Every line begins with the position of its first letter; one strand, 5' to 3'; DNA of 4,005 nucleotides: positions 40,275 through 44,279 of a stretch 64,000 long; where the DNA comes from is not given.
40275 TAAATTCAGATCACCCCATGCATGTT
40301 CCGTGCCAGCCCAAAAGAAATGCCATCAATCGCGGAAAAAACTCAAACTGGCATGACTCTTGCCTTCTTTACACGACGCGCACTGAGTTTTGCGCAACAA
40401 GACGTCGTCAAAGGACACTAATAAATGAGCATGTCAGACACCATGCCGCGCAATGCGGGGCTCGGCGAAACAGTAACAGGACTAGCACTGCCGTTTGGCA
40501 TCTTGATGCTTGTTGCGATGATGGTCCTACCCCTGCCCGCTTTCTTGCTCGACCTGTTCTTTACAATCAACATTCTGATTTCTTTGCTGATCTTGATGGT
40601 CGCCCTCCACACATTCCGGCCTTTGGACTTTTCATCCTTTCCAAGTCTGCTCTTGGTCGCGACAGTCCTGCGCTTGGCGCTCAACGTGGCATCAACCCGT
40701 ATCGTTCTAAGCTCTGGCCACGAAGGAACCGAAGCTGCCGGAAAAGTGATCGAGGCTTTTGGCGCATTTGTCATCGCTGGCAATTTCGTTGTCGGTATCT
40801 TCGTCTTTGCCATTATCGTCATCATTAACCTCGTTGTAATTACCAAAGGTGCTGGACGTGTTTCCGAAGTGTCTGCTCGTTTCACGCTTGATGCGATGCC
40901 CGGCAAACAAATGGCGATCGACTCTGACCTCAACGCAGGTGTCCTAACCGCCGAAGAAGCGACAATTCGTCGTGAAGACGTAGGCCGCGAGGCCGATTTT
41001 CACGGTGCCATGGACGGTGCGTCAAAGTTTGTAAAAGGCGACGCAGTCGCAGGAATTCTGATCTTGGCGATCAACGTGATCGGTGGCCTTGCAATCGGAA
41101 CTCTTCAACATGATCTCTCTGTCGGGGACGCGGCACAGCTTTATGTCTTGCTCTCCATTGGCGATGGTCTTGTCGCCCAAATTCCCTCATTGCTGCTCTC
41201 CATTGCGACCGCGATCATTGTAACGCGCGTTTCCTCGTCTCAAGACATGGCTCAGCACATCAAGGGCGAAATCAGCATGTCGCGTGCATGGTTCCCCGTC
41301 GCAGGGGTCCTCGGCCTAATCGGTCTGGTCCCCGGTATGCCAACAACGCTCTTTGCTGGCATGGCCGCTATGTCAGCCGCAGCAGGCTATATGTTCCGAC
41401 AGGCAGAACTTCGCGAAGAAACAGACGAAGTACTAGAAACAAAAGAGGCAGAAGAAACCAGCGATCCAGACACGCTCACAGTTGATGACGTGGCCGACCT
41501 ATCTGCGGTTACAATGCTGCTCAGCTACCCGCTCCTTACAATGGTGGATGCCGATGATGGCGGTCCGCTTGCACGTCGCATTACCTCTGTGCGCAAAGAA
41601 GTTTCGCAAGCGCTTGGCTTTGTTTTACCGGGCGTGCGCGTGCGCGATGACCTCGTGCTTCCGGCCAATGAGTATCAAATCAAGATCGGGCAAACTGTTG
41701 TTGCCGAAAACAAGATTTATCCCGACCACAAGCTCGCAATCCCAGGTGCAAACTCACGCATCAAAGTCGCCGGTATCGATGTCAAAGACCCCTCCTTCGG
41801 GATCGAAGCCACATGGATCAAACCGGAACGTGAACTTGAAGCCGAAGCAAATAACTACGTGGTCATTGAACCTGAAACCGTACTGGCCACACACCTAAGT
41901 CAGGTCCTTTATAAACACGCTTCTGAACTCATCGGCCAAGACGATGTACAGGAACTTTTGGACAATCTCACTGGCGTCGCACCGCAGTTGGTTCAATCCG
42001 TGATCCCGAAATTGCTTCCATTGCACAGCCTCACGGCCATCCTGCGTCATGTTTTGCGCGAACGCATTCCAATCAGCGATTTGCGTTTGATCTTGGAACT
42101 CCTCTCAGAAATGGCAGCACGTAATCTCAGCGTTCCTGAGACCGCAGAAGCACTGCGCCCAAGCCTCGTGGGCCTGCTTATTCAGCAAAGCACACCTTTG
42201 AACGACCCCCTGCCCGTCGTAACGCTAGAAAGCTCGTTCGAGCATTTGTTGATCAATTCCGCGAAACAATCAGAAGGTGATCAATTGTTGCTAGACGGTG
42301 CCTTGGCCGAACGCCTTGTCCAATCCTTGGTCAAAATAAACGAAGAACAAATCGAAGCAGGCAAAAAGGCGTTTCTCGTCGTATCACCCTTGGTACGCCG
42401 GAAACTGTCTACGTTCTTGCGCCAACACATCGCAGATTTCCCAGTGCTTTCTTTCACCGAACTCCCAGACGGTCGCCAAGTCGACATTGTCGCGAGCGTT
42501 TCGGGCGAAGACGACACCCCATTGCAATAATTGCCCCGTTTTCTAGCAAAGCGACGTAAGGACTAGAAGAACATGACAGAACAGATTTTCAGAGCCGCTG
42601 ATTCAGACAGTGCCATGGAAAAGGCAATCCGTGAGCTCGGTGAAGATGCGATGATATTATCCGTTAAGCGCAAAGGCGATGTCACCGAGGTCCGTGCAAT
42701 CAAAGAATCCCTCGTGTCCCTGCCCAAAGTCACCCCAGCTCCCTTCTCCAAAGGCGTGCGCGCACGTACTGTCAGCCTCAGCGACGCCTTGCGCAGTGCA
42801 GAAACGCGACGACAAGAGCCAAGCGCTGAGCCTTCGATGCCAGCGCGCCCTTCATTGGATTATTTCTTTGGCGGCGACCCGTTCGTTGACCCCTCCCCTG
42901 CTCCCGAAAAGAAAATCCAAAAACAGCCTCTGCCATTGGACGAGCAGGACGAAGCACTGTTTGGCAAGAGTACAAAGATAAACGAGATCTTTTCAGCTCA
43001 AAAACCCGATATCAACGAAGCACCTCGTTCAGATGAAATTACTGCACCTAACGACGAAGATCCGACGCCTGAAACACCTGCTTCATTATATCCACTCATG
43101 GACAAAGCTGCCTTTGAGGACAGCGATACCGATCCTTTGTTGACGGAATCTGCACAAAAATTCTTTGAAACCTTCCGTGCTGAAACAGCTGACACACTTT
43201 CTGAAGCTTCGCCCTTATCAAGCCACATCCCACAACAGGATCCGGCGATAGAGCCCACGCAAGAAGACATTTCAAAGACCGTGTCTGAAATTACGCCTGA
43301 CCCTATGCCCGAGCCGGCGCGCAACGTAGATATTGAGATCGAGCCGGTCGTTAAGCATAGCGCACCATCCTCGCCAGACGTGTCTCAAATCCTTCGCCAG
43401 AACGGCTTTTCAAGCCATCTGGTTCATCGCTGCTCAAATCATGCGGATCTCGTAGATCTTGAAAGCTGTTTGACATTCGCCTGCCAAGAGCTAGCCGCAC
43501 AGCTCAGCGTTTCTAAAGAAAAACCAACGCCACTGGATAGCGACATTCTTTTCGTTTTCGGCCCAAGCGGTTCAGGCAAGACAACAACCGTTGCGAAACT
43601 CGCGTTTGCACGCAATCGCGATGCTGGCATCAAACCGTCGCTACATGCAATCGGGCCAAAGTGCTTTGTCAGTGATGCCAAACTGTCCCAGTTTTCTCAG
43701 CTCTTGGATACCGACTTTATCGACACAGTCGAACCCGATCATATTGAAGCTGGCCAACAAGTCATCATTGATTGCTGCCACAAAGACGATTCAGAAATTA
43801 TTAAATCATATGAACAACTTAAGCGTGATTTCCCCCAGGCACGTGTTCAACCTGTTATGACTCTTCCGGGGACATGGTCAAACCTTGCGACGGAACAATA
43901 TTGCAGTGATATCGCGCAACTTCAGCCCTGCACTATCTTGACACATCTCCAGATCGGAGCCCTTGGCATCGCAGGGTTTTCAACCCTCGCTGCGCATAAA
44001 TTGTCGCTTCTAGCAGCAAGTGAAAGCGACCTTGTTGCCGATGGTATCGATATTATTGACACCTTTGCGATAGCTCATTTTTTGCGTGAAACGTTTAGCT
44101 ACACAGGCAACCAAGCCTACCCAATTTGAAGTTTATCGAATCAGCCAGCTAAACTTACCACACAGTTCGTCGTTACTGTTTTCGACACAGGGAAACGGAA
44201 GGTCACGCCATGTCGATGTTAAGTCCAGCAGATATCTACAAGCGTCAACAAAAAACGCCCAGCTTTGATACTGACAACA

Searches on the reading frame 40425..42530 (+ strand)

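Call 22: search_protein_families(library=pfam, proteins=[window:40425-42530:+], max_evalue=0.001)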
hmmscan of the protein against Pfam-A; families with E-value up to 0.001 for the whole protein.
window:40425-42530:+ (701 aa): 1 family
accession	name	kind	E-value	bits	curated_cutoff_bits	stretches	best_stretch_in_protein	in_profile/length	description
PF00771.25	FHIPEP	-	5.9e-233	775.6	29.1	1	30-683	2-655/657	FHIPEP family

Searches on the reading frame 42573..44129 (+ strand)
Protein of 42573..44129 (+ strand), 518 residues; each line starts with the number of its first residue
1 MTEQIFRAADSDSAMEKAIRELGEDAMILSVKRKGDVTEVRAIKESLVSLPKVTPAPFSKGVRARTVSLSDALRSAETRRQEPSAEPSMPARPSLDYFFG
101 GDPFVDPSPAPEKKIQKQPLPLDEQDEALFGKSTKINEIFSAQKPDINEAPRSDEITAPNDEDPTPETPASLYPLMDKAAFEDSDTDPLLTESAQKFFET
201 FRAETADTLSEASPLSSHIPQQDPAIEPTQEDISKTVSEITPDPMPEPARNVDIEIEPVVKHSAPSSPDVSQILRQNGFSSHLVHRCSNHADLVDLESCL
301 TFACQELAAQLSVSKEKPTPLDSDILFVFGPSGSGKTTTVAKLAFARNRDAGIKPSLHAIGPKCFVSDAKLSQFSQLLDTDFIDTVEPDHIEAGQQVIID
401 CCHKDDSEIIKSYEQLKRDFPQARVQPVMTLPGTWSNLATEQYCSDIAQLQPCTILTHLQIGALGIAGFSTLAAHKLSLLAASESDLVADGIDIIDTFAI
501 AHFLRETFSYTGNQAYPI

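Call 22: search_protein_families(library=pfam, proteins=[window:42573-44129:+], max_evalue=0.001)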
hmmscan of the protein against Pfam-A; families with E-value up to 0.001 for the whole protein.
window:42573-44129:+ (518 aa): 2 families
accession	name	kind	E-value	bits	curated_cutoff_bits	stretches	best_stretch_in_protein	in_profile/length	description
PF00448.28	SRP54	-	0.00039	20.5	22.7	1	325-360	3-37/196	SRP54-type protein, GTPase domain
PF13191.12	AAA_16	-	0.00042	21.3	32.6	0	324-391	25-87/167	AAA ATPase domain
